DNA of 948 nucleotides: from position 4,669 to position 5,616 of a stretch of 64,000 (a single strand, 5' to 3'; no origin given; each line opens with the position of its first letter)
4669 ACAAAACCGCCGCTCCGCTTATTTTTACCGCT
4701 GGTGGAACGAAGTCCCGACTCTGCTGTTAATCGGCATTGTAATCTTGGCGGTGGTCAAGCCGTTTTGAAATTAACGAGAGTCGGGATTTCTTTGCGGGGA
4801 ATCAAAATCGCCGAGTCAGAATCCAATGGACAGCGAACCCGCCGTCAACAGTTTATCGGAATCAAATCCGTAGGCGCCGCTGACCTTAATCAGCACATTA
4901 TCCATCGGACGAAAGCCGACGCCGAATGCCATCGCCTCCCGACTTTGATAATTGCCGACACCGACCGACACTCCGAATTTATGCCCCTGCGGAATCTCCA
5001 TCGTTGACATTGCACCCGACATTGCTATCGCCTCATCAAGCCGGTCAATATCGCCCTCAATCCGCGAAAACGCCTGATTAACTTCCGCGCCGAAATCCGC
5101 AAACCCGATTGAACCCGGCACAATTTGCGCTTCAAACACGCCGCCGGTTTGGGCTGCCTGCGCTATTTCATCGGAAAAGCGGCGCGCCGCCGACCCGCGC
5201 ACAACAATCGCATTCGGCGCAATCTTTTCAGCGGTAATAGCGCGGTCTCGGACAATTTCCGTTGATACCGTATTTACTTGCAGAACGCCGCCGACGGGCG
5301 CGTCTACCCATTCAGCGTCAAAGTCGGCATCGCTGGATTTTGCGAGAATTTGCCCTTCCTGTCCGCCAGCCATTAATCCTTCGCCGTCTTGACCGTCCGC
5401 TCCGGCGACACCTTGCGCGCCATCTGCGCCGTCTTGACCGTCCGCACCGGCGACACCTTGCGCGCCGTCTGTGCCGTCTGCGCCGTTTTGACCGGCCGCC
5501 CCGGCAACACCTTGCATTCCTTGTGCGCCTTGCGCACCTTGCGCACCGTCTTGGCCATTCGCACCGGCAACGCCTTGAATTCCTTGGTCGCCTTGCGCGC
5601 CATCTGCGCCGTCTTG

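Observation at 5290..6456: Proline-free 119-triplet collagen stalk inside a trimeric autotransporter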

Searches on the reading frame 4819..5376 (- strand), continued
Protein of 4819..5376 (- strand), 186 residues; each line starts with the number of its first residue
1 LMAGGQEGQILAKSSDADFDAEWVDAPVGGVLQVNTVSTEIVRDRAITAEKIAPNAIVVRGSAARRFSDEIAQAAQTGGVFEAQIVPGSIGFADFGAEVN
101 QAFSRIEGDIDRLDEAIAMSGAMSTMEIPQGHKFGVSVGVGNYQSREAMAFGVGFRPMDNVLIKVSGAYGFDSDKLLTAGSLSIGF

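Call 42: search_solved_structures(query=window:4819-5376:-, max_evalue=1, show_alignments=3)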
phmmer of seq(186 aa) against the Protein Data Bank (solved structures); distinct sequences matched with E-value up to 1: 3.
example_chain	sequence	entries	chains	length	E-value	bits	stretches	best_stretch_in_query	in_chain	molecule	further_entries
2lme_A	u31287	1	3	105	3.7e-08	36.7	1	100-179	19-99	Adhesin yadA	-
7sax_C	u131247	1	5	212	0.045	16.9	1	15-118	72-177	GldL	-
8q4e_A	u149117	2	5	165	0.062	16.4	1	6-32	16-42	HbP1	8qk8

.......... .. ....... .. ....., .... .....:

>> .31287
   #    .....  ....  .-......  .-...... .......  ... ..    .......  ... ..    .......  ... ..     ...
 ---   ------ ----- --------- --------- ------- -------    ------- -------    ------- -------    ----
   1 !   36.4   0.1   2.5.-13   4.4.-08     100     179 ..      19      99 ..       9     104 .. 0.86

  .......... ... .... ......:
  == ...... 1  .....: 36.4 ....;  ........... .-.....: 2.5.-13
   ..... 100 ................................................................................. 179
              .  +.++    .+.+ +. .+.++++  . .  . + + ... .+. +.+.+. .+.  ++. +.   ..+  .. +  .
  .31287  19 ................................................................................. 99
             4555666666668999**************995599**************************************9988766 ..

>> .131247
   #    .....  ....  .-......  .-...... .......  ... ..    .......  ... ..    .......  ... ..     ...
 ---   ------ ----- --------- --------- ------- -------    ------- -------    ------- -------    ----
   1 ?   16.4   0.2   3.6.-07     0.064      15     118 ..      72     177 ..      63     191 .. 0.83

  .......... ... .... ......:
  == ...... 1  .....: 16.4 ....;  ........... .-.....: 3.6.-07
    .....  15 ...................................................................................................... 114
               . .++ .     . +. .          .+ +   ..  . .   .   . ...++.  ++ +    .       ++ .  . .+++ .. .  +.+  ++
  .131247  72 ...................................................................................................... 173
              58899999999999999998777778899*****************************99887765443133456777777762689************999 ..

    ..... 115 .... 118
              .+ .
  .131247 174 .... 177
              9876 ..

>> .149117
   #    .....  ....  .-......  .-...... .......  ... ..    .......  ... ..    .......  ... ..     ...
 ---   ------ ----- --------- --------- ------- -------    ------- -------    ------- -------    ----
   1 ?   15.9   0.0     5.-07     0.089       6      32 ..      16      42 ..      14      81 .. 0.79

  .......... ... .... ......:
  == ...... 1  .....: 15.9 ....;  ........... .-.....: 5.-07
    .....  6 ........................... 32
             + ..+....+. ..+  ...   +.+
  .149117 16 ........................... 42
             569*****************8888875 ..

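Call 73: search_dna_similar(query=window:4819-5376:-, collection=phages, mode=protein, max_evalue=0.001, max_rows=25)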
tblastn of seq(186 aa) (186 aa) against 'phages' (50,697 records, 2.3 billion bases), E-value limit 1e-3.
Records with a match: 3; places in all: 3; records where one place covers at least 80% of the query: 0.
Best place of each record, by identity: <60% 3.
By first word of the organism name: Proteus 2; Pantoea 1.
By host as written in the record: Proteus mirabilis 417 2; Pantoea agglomerans AUR 1.
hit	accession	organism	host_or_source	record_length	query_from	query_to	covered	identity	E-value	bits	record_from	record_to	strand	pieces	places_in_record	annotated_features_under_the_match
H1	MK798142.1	Pantoea phage vB_PagM_AAM22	Pantoea agglomerans AUR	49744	98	186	48%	36.2%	1e-4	47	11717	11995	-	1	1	adhesin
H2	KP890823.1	Proteus phage vB_PmiM_Pm5461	Proteus mirabilis 417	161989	99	186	47%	33.7%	8e-4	45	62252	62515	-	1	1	hypothetical protein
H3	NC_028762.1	Proteus phage vB_PmiM_Pm5461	Proteus mirabilis 417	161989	99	186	47%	33.7%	8e-4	45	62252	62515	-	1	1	hypothetical protein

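Call 74: get_annotated_region(hit=H1, flank=2500)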
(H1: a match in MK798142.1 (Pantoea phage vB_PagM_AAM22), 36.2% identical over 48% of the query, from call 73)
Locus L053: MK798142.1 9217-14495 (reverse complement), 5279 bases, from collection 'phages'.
description: Pantoea phage vB_PagM_AAM22, complete genome.
organism: Pantoea phage vB_PagM_AAM22 (NCBI taxid 2588092)
taxonomy: Viruses; Duplodnaviria; Heunggongvirae; Uroviricota; Caudoviricetes
host: Pantoea agglomerans AUR; source: Ribes Jostabeere; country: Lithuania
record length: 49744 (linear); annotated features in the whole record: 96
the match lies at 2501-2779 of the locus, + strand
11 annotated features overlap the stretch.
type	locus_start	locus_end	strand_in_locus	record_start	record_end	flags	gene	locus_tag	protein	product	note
CDS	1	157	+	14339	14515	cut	-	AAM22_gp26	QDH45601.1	hypothetical protein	-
CDS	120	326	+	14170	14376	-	-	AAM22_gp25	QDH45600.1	hypothetical protein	-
CDS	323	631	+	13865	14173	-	-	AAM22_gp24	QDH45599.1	hypothetical protein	-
CDS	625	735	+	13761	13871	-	-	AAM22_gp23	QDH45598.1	hypothetical protein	-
CDS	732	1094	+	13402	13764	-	-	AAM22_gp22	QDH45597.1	hypothetical protein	hypothetical protein containing DUF2591 domain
CDS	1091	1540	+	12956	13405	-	-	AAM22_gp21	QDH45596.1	deoxyuridine 5'-triphosphate nucleotidohydrolase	-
CDS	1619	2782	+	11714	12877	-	-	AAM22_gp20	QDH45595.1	adhesin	adhesin containing YadA_anchor domain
CDS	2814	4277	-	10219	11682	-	-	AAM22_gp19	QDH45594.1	structural protein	structural protein containing collagen triple helix repeat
CDS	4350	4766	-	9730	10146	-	-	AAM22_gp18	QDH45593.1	putative head-tail adaptor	putative head-tail adaptor containing DUF4054 domain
CDS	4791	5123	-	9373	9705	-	-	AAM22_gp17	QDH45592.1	structural protein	-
CDS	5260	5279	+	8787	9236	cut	-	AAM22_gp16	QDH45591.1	hypothetical protein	-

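Call 75: get_annotated_region(hit=H2, flank=2500)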
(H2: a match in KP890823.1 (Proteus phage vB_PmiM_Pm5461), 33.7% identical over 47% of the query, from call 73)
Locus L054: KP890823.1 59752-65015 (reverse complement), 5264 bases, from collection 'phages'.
description: Proteus phage vB_PmiM_Pm5461, complete genome.
organism: Proteus phage vB_PmiM_Pm5461 (NCBI taxid 1636250)
taxonomy: Viruses; Duplodnaviria; Heunggongvirae; Uroviricota; Caudoviricetes; Straboviridae; Bragavirus; Bragavirus pm5461
host: Proteus mirabilis 417; source: wastewater plant raw effluent; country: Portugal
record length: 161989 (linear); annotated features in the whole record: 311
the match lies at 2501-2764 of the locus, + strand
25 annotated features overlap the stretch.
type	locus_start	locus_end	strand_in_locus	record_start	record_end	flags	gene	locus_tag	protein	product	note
CDS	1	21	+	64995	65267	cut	-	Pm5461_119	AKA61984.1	hypothetical protein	-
tRNA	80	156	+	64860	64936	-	-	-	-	tRNA-Arg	-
tRNA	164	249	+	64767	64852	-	-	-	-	tRNA-Tyr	-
tRNA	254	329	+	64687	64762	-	-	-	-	tRNA-Met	-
CDS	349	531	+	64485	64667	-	-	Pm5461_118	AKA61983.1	putative membrane protein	-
tRNA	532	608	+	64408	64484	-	-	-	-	tRNA-Pro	-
CDS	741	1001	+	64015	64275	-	-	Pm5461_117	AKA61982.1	hypothetical protein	-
tRNA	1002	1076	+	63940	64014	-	-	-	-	tRNA-Gly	-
tRNA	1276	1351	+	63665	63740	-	-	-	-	tRNA-Asp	-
CDS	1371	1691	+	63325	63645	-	-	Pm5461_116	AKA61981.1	hypothetical protein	-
tRNA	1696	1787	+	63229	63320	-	-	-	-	tRNA-Ser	-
tRNA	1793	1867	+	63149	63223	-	-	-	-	tRNA-Glu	-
CDS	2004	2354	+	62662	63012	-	-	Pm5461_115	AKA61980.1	hypothetical protein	-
CDS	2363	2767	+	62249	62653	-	-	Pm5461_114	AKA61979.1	hypothetical protein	-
CDS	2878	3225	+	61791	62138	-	-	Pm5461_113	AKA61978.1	hypothetical protein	-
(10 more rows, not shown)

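Call 90: predict_structure(alignment_id=A4)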
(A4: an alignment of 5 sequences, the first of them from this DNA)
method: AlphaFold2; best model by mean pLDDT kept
length: 186 residues; sequences in the alignment: 5
mean_pLDDT: 38.2   pTM: 0.29
mean pLDDT of the five models: 38.2, 30.8, 30.6, 29.6, 27.7
residues with pLDDT >= 90: 0; 70-90: 0; 50-70: 43; < 50: 143
segments of 3 or more residues with pLDDT < 50: 1-122, 166-170, 173-186
pLDDT, mean of each block of 10 residues (from residue 1): 26 29 29 25 28 28 33 33 28 32 32 44 56 58 55 55 50 45 43
secondary structure, 60 per line:
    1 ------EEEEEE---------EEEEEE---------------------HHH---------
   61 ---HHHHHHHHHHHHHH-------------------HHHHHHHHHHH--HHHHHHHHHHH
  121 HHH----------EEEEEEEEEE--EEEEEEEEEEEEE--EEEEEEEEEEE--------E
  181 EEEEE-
elements in order: E7-12 E22-27 H64-77 H97-107 H110-123 E134-143 E146-158 E161-171 E180-185

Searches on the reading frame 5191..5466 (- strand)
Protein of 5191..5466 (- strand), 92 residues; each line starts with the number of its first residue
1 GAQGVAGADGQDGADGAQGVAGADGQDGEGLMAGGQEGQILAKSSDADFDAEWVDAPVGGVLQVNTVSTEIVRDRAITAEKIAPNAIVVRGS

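Call 52: find_related_loci(query=window:5191-5466:-, collection=viral_contigs, flank=5000)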
Query seq(92 aa) (92 aa) in viral_contigs; peptide patterns used: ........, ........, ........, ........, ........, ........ (x = any residue, [..] = any of these).
173 stretches matched a pattern; 44 encode a relative of the query (tblastn E <= 1e-3); 43 distinct loci.
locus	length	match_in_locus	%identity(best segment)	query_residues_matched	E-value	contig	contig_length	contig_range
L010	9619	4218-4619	69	1-55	5e-18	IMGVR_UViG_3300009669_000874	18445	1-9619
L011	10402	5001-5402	69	1-55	5e-18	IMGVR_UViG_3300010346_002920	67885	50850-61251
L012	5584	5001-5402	69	1-55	8e-18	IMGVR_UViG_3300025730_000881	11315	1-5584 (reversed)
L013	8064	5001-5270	37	1-82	4e-10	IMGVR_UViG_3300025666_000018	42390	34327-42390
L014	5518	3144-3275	45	10-53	3e-6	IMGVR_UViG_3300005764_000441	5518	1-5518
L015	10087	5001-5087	69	1-29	4e-6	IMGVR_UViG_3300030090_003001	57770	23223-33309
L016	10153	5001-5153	53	1-40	1e-5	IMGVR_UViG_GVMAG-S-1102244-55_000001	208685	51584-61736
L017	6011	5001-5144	60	1-46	7e-6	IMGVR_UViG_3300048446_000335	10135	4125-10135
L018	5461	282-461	43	1-68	1e-5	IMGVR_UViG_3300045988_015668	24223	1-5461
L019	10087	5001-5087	59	1-29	3e-5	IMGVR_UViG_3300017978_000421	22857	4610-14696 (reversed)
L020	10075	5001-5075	64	4-28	4e-5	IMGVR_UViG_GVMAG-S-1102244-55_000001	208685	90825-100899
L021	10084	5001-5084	64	1-28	4e-5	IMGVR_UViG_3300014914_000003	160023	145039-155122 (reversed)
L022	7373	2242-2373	55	1-40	4e-5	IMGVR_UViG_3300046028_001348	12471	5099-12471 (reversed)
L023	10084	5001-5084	68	1-28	5e-5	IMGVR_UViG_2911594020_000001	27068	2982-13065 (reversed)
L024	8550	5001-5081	67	3-29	5e-5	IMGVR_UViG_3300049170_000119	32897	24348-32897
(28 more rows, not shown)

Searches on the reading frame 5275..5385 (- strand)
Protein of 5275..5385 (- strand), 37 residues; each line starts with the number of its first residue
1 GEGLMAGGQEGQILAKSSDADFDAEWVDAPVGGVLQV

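Call 66: search_solved_structures(query=A3, max_evalue=1, show_alignments=4)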
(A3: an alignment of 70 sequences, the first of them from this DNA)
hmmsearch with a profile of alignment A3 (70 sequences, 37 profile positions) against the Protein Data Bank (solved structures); distinct sequences matched with E-value up to 1: 30.
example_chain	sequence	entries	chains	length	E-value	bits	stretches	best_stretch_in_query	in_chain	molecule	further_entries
8q4e_A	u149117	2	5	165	8.2e-07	31.5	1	7-32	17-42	HbP1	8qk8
8doz_A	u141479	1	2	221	0.091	15.4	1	15-32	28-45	Fab 2C7, heavy chain Fd fragment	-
8duz_A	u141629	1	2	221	0.11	15.1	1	15-32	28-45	IgG heavy chain, Fd fragment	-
2w9e_H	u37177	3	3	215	0.13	14.9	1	14-33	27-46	ICSM 18-ANTI-PRP THERAPEUTIC FAB HEAVY CHAIN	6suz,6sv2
2w9d_H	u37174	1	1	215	0.13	14.9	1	14-33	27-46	ICSM 18-ANTI-PRP THERAPEUTIC FAB HEAVY CHAIN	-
9zvh_H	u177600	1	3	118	0.19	14.3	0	15-32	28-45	H33 Fab Heavy Chain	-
9vx3_A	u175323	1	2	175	0.22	14.2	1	15-32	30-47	HisMab-1VH(S112C),Serine/threonine-protein kinase 4 18kDa subunit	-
9nw5_H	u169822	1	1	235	0.25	13.9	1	15-33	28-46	3H4v31 heavy chain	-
9oss_H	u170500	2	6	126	0.26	13.9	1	15-33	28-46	Heavy chain of Fab from human antibody HB31 | Heavy chain of Fab from human antibody HB34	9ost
3cvh_H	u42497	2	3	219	0.27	13.8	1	15-33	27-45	25-D1.16 heavy chain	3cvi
7bh8_G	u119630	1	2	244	0.27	13.8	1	15-33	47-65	3H4 Fab heavy chain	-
9vx2_A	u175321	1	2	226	0.28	13.8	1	15-32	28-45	HisMab-1 immunoglobulin heavy chain variable region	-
9me6_J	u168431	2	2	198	0.3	13.7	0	15-33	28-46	mAb21 Heavy Chain Fragment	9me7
8zym_G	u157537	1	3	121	0.3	13.7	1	15-33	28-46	antidody heavy chain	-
6yx9_H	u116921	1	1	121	0.38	13.4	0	15-33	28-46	V REGION HEAVY CHAIN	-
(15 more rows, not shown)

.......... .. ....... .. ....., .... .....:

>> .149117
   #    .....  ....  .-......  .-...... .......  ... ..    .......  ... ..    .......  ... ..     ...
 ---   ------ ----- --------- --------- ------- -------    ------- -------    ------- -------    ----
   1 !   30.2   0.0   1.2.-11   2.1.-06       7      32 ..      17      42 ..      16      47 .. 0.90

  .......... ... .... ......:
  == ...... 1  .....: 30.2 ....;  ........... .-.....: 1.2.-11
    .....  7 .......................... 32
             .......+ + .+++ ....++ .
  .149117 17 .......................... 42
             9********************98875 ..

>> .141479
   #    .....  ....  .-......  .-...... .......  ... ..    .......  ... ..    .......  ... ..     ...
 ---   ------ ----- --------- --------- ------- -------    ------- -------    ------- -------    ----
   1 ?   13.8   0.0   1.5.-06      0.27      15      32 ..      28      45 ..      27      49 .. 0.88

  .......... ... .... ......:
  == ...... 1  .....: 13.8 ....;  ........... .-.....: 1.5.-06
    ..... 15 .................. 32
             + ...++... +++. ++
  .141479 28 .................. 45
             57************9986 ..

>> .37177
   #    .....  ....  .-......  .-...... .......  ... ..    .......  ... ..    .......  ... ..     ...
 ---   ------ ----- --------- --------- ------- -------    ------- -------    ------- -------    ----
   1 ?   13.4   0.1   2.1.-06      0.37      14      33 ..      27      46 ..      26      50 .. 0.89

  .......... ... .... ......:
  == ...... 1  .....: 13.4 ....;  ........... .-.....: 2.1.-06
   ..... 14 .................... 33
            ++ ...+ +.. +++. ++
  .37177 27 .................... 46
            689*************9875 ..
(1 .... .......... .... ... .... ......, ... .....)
